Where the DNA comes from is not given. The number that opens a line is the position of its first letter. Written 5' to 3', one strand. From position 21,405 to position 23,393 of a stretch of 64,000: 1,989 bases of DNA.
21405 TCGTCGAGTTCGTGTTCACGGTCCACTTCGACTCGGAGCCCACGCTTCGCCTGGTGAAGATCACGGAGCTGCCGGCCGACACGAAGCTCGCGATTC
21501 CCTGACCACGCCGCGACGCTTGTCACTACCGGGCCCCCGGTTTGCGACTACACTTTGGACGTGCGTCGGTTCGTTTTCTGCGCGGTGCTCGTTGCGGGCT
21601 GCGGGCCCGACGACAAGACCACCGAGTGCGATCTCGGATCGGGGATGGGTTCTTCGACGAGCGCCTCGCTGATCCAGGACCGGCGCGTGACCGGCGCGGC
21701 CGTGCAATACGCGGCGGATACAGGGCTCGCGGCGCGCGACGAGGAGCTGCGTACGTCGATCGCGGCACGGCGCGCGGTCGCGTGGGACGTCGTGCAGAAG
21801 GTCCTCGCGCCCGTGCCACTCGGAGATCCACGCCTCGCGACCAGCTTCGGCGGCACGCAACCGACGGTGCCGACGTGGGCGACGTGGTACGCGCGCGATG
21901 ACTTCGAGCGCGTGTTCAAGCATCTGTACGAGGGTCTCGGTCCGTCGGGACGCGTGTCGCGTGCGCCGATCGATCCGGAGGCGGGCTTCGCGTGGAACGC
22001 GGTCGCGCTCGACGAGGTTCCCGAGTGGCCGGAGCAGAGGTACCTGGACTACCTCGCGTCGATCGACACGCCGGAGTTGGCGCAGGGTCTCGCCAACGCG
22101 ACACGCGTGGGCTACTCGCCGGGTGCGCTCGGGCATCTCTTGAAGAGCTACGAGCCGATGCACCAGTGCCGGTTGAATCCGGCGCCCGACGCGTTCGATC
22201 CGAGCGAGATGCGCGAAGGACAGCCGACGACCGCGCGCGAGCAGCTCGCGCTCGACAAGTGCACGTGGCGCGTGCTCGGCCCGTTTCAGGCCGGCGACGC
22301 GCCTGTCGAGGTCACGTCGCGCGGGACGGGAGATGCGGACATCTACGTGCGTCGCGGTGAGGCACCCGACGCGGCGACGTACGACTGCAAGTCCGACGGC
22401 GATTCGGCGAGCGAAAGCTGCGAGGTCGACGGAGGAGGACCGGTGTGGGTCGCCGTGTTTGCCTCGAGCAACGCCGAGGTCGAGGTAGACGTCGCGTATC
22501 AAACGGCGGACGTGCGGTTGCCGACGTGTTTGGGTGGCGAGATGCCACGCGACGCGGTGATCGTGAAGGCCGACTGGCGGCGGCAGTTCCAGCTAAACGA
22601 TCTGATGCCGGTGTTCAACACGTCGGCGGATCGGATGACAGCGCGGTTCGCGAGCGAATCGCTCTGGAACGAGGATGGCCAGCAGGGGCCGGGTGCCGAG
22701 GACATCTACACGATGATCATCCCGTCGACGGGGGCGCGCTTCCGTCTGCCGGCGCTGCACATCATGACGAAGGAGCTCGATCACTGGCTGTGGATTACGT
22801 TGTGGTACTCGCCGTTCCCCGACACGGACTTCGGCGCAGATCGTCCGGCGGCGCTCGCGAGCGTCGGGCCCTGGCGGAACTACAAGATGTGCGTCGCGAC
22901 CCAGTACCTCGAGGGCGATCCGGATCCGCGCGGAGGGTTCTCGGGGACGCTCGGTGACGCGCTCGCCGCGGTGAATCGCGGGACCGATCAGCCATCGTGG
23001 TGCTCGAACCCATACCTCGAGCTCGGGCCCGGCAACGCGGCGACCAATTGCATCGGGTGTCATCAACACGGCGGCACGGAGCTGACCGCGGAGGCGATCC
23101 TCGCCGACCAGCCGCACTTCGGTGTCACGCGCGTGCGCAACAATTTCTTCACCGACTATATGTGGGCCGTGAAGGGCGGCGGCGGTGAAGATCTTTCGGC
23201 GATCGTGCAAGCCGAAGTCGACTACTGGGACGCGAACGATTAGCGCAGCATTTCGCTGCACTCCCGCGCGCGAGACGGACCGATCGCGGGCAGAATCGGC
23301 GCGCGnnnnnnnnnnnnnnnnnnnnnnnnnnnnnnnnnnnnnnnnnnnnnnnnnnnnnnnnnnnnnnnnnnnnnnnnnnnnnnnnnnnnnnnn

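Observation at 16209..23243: Two secreted lipoproteins pairing heme-c (CxxCH) motifs with a PPC domain, bracketing a PAE-like esterase and a CusF-like copper protein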

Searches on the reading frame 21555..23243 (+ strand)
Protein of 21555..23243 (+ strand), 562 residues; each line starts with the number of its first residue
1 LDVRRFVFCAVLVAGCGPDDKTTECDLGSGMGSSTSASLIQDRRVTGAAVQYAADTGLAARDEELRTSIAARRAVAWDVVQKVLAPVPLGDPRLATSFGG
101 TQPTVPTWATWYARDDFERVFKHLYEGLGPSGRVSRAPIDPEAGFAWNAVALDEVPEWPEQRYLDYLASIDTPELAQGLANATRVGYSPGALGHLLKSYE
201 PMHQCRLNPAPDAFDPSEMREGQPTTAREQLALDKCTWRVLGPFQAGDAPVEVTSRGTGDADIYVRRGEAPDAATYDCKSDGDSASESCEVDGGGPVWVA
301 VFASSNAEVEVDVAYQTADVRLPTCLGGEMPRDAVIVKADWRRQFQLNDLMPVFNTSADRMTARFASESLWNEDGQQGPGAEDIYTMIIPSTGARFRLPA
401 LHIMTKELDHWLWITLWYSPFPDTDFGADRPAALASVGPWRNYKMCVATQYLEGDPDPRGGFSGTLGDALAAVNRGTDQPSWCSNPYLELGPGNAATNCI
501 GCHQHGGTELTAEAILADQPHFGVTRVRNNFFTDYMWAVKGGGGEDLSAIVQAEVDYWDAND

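Call 8: search_protein_families(library=pfam, proteins=[window:21555-23243:+], max_evalue=1)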
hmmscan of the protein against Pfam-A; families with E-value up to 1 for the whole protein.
window:21555-23243:+ (562 aa): 1 family
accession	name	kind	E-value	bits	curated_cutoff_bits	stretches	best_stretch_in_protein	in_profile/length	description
PF04151.21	PPC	-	7.1e-06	27.3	25.9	1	246-292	11-57/70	Bacterial pre-peptidase C-terminal domain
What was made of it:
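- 22224..22505 (+): PPC beta-sandwich of g4 (aa ~224-317 counted from 21555). Pfam (call 8).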

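Call 9: search_protein_families(library=ncbifam, proteins=[window:21555-23243:+], max_evalue=1)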
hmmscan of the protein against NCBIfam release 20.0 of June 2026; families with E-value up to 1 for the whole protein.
window:21555-23243:+ (562 aa): 0 families

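Call 13: search_solved_structures(query=window:21555-23243:+, max_evalue=1)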
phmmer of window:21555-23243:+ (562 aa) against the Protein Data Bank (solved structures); distinct sequences matched with E-value up to 1: 1.
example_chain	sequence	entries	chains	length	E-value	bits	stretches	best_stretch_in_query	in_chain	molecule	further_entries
2luw_A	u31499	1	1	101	0.00062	21.9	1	253-294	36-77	Metalloprotease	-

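Call 17: find_homologous_proteins(query=window:21555-23243:+)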
Query window:21555-23243:+ (562 aa): 492 proteins with E <= 0.001 among 8000 candidates; the best 120 are listed.
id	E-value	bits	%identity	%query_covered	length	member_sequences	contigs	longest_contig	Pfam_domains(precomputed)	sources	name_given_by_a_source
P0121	0.0e+0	1314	100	100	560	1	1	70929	PF04151.22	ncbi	ncbi:MAG: PPC domain-containing protein [Kofleriaceae bacterium]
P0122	0.0e+0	1235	94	100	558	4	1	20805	PF04151.22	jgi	jgi:hypothetical protein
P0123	0.0e+0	1145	87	99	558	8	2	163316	PF04151.22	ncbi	ncbi:MAG: PPC domain-containing protein [Kofleriaceae bacterium]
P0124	0.0e+0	1142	86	100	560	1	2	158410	PF04151.22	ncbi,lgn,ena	-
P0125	0.0e+0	1140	86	100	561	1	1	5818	PF04151.22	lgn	-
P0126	0.0e+0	1132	85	100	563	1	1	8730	PF04151.22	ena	-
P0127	0.0e+0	1105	85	98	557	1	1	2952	PF04151.22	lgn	-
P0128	0.0e+0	1102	84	100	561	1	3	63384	PF04151.22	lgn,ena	-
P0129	0.0e+0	1093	84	97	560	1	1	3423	PF04151.22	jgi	jgi:hypothetical protein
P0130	2.2e-271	920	70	99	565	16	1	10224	PF04151.22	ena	-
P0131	6.8e-267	905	71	97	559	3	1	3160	PF04151.22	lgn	-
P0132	3.4e-266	903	69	99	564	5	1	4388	PF04151.22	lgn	-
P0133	8.8e-266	901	69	99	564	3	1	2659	PF04151.22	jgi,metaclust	metaclust:\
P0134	4.8e-265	899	70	97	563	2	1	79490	PF04151.22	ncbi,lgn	-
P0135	6.1e-265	899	69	99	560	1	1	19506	PF04151.22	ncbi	ncbi:hypothetical protein BH11MYX3_BH11MYX3_14090 [soil metagenome]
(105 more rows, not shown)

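Call 42: predict_structure(alignment_id=A4)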
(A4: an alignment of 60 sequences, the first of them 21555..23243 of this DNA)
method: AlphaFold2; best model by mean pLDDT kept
length: 562 residues; sequences in the alignment: 60
mean_pLDDT: 82.8   pTM: 0.82
mean pLDDT of the five models: 82.8, 81.5, 80.4, 78.8, 78.1
residues with pLDDT >= 90: 304; 70-90: 136; 50-70: 59; < 50: 63
segments of 3 or more residues with pLDDT < 50: 1-22, 24-36, 486-488, 501-507, 522-537
pLDDT, mean of each block of 10 residues (from residue 1): 43 41 43 54 94 92 92 96 96 95 95 93 98 98 95 94 96 94 85 95 85 64 81 91 82 94 92 95 86 88 94 81 76 91 90 89 78 88 94 92 89 91 90 91 90 89 93 84 57 61 50 64 46 49 72 97 95
secondary structure, 60 per line:
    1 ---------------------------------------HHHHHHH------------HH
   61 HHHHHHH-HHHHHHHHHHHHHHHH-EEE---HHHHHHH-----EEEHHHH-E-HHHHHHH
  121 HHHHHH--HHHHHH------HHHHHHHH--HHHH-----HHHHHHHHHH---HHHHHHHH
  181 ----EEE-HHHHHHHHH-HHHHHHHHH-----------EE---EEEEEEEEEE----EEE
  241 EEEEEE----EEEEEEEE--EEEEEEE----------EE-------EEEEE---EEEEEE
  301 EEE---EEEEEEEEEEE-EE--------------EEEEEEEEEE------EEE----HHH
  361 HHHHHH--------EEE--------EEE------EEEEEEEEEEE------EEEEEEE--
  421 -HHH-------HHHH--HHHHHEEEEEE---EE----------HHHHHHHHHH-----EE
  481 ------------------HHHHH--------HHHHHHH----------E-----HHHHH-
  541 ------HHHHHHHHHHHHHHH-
elements in order: H40-46 H59-67 H69-84 E86-88 H92-98 E104-106 H107-110 H114-126 H129-134 H141-148 H151-154 H160-169 H173-180 E185-187 H189-197 H199-207 E224-233 E238-246 E251-258 E261-267 E287-291 E295-303 E307-317 E335-344 E351-353 H358-366 E375-377 E386-388 E395-405 E412-418 H432-435 H438-442 E443-448 H464-473 H499-503 H512-518 H535-539 H547-561

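Call 56: search_solved_structures(query=A3, max_evalue=10)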
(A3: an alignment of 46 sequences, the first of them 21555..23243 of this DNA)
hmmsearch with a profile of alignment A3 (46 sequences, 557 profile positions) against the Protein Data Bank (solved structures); distinct sequences matched with E-value up to 10: 6.
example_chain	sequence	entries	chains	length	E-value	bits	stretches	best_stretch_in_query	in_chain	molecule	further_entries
2luw_A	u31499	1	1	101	1.8e-07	33.3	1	244-309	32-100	Metalloprotease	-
3dp5_A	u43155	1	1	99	0.031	16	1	489-524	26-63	Cytochrome c family protein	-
5mcs_A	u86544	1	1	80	0.04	15.6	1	490-524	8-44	Lipoprotein cytochrome c, 1 heme-binding site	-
3cu4_A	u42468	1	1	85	0.044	15.5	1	489-524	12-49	Cytochrome c family protein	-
6u97_A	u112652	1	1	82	0.062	15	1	489-524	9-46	Lipoprotein cytochrome c, 1 heme-binding site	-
9t5t_V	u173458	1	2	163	0.86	11.2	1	459-540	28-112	Photosystem II extrinsic protein V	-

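Call 73: search_protein_representatives(alignment_id=A4)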
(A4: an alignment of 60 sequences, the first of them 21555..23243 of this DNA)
Query: 60 sequences, 558 profile positions. Proteins with E-value up to 0.001 (for the whole library): 2752; up to 1e-10: 1107; up to 1e-30: 305. The best 150 are listed.
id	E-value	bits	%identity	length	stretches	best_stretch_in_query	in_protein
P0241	4.5e-184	629.5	-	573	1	6-555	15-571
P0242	1.8e-169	581.3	-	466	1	125-556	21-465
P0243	4.0e-165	567.0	-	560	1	6-556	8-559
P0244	1.1e-158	545.7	-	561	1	11-552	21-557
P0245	1.8e-156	538.4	-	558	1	2-545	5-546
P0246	2.4e-151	521.5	-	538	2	309-551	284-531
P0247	2.8e-143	494.8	-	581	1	30-548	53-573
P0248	9.0e-141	486.6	-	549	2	30-452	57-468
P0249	2.1e-132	458.9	-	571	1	5-554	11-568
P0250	1.5e-130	452.8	-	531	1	6-537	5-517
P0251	5.9e-130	450.9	-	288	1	9-279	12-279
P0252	4.3e-126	438.1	-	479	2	320-558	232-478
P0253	9.4e-125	433.7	-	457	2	319-555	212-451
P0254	1.4e-123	429.8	-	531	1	4-532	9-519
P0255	5.0e-123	428.0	-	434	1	7-372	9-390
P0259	7.8e-113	394.4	-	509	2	317-547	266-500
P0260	7.1e-111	387.9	-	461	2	320-557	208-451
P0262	2.0e-109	383.1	-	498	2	319-553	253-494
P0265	1.1e-103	364.2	-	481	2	318-557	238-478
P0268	3.7e-102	359.1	-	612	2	314-554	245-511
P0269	3.8e-101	355.8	-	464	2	320-551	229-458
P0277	8.9e-96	338.1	-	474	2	318-546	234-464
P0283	2.2e-92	326.8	-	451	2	314-557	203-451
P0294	4.7e-84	299.3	-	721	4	330-557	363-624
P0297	2.2e-80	287.2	-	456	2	320-546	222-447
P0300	5.6e-77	276.0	-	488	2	320-534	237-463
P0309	7.1e-75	269.1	-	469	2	314-537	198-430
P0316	7.4e-72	259.1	-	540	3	320-510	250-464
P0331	1.7e-66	241.4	-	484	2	315-538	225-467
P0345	1.1e-59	219.0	-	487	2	320-538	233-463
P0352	1.4e-58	215.2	-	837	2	324-535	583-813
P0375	2.2e-53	198.1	-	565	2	316-533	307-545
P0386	2.0e-51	191.7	-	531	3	320-500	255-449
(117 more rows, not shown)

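Call 75: search_protein_families(library=pfam, alignment_id=A5, max_evalue=0.001)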
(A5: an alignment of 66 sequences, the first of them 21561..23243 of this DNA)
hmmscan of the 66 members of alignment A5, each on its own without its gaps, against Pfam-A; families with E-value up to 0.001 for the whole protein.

A. member 1, window:21561-23243:+ (560 aa): 1 family
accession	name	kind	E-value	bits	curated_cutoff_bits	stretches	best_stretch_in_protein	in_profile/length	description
PF04151.21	PPC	-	7e-06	27.3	25.9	1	244-290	11-57/70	Bacterial pre-peptidase C-terminal domain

B. families by the number of members that match (of 66 scanned): 3 families
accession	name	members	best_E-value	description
PF13442.11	Cytochrome_CBB3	3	4.6e-18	Cytochrome C oxidase, cbb3-type, subunit III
PF00034.26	Cytochrom_C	3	2.4e-12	Cytochrome c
PF04151.21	PPC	1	7e-06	Bacterial pre-peptidase C-terminal domain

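Call 76: list_cluster_members(proteins=[P0252, P0260, P0268, P0294, P0300, P0316, P0345, P0352, P0375, P0386])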
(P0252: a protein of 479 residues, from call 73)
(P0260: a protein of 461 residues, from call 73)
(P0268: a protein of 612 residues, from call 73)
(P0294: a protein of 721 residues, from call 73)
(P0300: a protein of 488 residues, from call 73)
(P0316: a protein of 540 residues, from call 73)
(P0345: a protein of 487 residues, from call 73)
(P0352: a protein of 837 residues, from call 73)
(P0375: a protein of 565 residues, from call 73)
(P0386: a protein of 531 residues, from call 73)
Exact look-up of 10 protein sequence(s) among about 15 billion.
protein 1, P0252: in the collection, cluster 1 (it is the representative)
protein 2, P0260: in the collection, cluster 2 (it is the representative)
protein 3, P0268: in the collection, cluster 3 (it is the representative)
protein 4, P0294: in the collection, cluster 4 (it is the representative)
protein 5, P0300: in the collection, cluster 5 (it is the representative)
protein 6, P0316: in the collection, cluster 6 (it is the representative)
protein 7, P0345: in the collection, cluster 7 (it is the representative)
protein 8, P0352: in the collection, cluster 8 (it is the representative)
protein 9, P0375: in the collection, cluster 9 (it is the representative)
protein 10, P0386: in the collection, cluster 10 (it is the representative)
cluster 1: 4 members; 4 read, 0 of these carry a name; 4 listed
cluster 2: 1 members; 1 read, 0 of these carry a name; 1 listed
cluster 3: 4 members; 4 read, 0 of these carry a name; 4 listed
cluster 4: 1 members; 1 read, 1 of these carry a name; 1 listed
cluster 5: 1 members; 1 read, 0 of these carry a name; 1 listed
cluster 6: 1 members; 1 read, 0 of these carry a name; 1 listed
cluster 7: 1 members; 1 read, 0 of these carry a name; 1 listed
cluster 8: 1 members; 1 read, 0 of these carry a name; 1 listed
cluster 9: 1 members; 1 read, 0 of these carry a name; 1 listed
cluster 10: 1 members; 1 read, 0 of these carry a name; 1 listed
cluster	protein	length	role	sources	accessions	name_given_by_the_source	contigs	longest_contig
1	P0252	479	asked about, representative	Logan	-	-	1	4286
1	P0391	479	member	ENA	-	-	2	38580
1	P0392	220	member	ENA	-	-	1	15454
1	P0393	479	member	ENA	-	-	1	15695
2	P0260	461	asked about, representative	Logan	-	-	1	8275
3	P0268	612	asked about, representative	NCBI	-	-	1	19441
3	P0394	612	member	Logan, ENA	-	-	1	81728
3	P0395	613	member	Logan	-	-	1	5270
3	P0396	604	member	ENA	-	-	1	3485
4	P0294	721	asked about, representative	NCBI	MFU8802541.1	MAG: cytochrome c [Bradymonadaceae bacterium]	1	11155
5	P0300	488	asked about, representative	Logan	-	-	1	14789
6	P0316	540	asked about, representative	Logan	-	-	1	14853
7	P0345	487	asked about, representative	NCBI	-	-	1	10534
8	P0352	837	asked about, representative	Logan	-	-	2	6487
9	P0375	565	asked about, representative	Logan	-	-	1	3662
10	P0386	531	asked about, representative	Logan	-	-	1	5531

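Call 77: find_encoding_contigs(protein=P0300, flank=8000, max_places=2)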
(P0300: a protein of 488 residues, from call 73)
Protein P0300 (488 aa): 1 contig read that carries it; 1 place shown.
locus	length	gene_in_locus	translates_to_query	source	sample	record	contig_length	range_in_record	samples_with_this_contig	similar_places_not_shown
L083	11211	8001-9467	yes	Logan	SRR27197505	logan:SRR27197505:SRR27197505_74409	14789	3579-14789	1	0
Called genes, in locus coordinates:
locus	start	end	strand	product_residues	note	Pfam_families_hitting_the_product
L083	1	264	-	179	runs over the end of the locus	-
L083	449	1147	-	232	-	PF09335:VTT_dom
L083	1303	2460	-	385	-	PF12911:OppC_N, PF00528:BPD_transp_1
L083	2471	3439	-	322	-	PF19300:BPD_transp_1_N, PF00528:BPD_transp_1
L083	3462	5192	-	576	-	PF00496:SBP_bac_5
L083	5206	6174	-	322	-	PF02463:SMC_N (weak), PF00005:ABC_tran, PF13304:AAA_21 (faint), PF08352:oligo_HPY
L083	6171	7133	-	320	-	PF00005:ABC_tran, PF13304:AAA_21 (weak), PF08352:oligo_HPY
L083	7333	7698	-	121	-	-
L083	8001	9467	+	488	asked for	-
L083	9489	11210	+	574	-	?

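Call 78: find_encoding_contigs(protein=P0294, flank=8000, max_places=2)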
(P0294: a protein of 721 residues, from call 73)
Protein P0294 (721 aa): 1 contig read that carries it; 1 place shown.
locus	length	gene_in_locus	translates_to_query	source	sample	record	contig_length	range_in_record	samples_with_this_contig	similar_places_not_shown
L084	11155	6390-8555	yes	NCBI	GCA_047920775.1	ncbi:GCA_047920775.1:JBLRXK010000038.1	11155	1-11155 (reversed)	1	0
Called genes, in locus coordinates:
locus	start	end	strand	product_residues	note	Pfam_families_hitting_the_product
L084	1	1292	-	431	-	?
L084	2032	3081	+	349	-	-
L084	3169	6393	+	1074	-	-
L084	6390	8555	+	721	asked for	PF00034:Cytochrom_C (faint), PF13442:Cytochrome_CBB3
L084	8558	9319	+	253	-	PF03476:MOSC_N, PF03473:MOSC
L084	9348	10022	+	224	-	PF00005:ABC_tran, PF05729:NACHT (faint), PF13304:AAA_21 (faint)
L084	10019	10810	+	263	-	PF03649:UPF0014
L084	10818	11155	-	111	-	?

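Call 94: search_protein_families(library=pfam, proteins=[L083:9489-11210:+, L083:8001-9467:+, L084:3169-6393:+, L084:2032-3081:+, L083:7333-7698:-], max_evalue=1)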
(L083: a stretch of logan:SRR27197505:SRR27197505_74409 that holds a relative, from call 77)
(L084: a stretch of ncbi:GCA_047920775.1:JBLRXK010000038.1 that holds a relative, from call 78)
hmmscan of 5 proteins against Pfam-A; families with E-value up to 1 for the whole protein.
L083:9489-11210:+ (574 aa): 0 families

L083:8001-9467:+ (488 aa): 0 families

L084:3169-6393:+ (1074 aa): 4 families
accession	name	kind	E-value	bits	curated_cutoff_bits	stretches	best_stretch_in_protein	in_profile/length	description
PF14522.11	Cytochrome_C7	-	0.0084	16.4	24.8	0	401-426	12-37/67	Cytochrome c7 and related cytochrome c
PF09147.15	CarA_N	-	0.078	13.2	21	1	18-77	60-120/199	Carbapenam-3-carboxylate synthase, N-terminal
PF22113.1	Mtrc-MtrF_II-IV_dom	-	0.083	12.8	30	0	387-415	105-137/176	Outer membrane cytochrome MtrC/MtrF-like, domains II/IV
PF09699.15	Paired_CXXCH_1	-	0.093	12.9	20.6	0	393-410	20-37/41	Doubled CXXCH motif (Paired_CXXCH_1)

L084:2032-3081:+ (349 aa): 1 family
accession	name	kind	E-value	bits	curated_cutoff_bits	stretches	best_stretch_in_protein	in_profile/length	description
PF10049.14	DUF2283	-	0.38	11.4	23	1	73-96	26-46/49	Protein of unknown function (DUF2283)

L083:7333-7698:- (121 aa): 0 families

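Call 96: search_solved_structures(query=A5, max_evalue=10, show_alignments=2)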
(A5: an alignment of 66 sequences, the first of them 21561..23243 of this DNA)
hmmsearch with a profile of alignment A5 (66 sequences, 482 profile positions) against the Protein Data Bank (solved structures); distinct sequences matched with E-value up to 10: 9.
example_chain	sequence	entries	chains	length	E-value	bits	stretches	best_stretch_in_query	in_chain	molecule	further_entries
5mcs_A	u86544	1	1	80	0.24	13.5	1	396-432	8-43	Lipoprotein cytochrome c, 1 heme-binding site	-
3cu4_A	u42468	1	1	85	0.27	13.3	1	396-432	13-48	Cytochrome c family protein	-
3dp5_A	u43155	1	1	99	0.33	13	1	396-432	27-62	Cytochrome c family protein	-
6u97_A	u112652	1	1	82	0.52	12.3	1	396-432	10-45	Lipoprotein cytochrome c, 1 heme-binding site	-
1i77_A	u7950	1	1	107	0.65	12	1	390-404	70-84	CYTOCHROME C3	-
7y7a_G7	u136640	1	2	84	1.3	11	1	388-427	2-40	Cytochrome c6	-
7y5e_GN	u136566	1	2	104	1.5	10.8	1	388-427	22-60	Cytochrome c6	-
2c1d_B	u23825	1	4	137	2.3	10.2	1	392-408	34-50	SOXX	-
6ef8_A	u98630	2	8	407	3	9.8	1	394-425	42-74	C-type cytochrome OmcS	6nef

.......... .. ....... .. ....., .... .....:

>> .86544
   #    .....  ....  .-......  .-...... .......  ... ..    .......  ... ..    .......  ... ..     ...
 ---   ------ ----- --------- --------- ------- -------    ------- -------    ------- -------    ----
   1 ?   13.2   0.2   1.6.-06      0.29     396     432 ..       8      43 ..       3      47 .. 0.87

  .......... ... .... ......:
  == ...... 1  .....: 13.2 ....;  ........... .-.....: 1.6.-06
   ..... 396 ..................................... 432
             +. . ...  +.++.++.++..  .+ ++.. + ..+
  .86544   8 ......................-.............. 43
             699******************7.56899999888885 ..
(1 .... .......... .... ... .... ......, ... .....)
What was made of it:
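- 23049..23063 (+): g4 heme motif CIGCH, within the invariant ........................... Weak local resemblance to OmcF/c6 cytochromes (calls 56, 96).
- Closest known: Class-I monoheme cytochromes c. Same: CxxCH after an N-terminal helix, a conserved Met-Pro loop and a C-terminal amphipathic helix in the g1 heme-3 domain. g4's '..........' resembles the c6/OmcF '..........' (calls 56, 96).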

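Call 103: find_related_loci(query=A5, collection=metagenome_contigs, flank=6000)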
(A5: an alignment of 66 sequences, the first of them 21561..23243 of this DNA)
Query A5 (560 aa) in metagenome_contigs; peptide patterns used: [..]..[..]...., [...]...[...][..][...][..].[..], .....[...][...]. (x = any residue, [..] = any of these).
542 stretches matched a pattern; 315 encode a relative of the query (tblastn E <= 1e-3); the best 80 are kept; 80 distinct loci.
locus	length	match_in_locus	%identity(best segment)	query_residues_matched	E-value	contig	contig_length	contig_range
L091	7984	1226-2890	86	1-560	0e+0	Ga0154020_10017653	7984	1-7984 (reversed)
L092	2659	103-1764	69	4-560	0e+0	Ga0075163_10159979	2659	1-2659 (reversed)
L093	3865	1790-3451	68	1-560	0e+0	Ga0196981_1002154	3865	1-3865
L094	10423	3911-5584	68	1-560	0e+0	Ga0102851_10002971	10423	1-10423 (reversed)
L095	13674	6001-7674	69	1-560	0e+0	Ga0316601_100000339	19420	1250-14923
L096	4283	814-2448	70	14-560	0e+0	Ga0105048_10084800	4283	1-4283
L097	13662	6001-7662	66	1-560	0e+0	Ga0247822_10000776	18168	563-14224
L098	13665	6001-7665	68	9-560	0e+0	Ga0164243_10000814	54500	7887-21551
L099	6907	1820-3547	64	2-560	0e+0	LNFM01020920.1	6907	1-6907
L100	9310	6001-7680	64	1-560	0e+0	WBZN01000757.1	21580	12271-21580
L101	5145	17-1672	61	1-560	0e+0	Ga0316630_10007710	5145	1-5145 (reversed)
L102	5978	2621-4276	61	1-560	0e+0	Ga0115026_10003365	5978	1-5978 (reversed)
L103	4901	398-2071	62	4-560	0e+0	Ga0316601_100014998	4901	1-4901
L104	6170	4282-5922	62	13-560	0e+0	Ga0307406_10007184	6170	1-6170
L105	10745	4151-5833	61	1-560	0e+0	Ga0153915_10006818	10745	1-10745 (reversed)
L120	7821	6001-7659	57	1-560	0e+0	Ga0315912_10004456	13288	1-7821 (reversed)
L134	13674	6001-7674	43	1-558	3e-123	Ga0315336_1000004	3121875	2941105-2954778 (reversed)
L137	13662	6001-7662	42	1-557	7e-118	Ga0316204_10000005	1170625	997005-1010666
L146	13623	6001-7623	41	14-557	1e-112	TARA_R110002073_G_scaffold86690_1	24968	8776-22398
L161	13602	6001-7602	40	21-556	2e-103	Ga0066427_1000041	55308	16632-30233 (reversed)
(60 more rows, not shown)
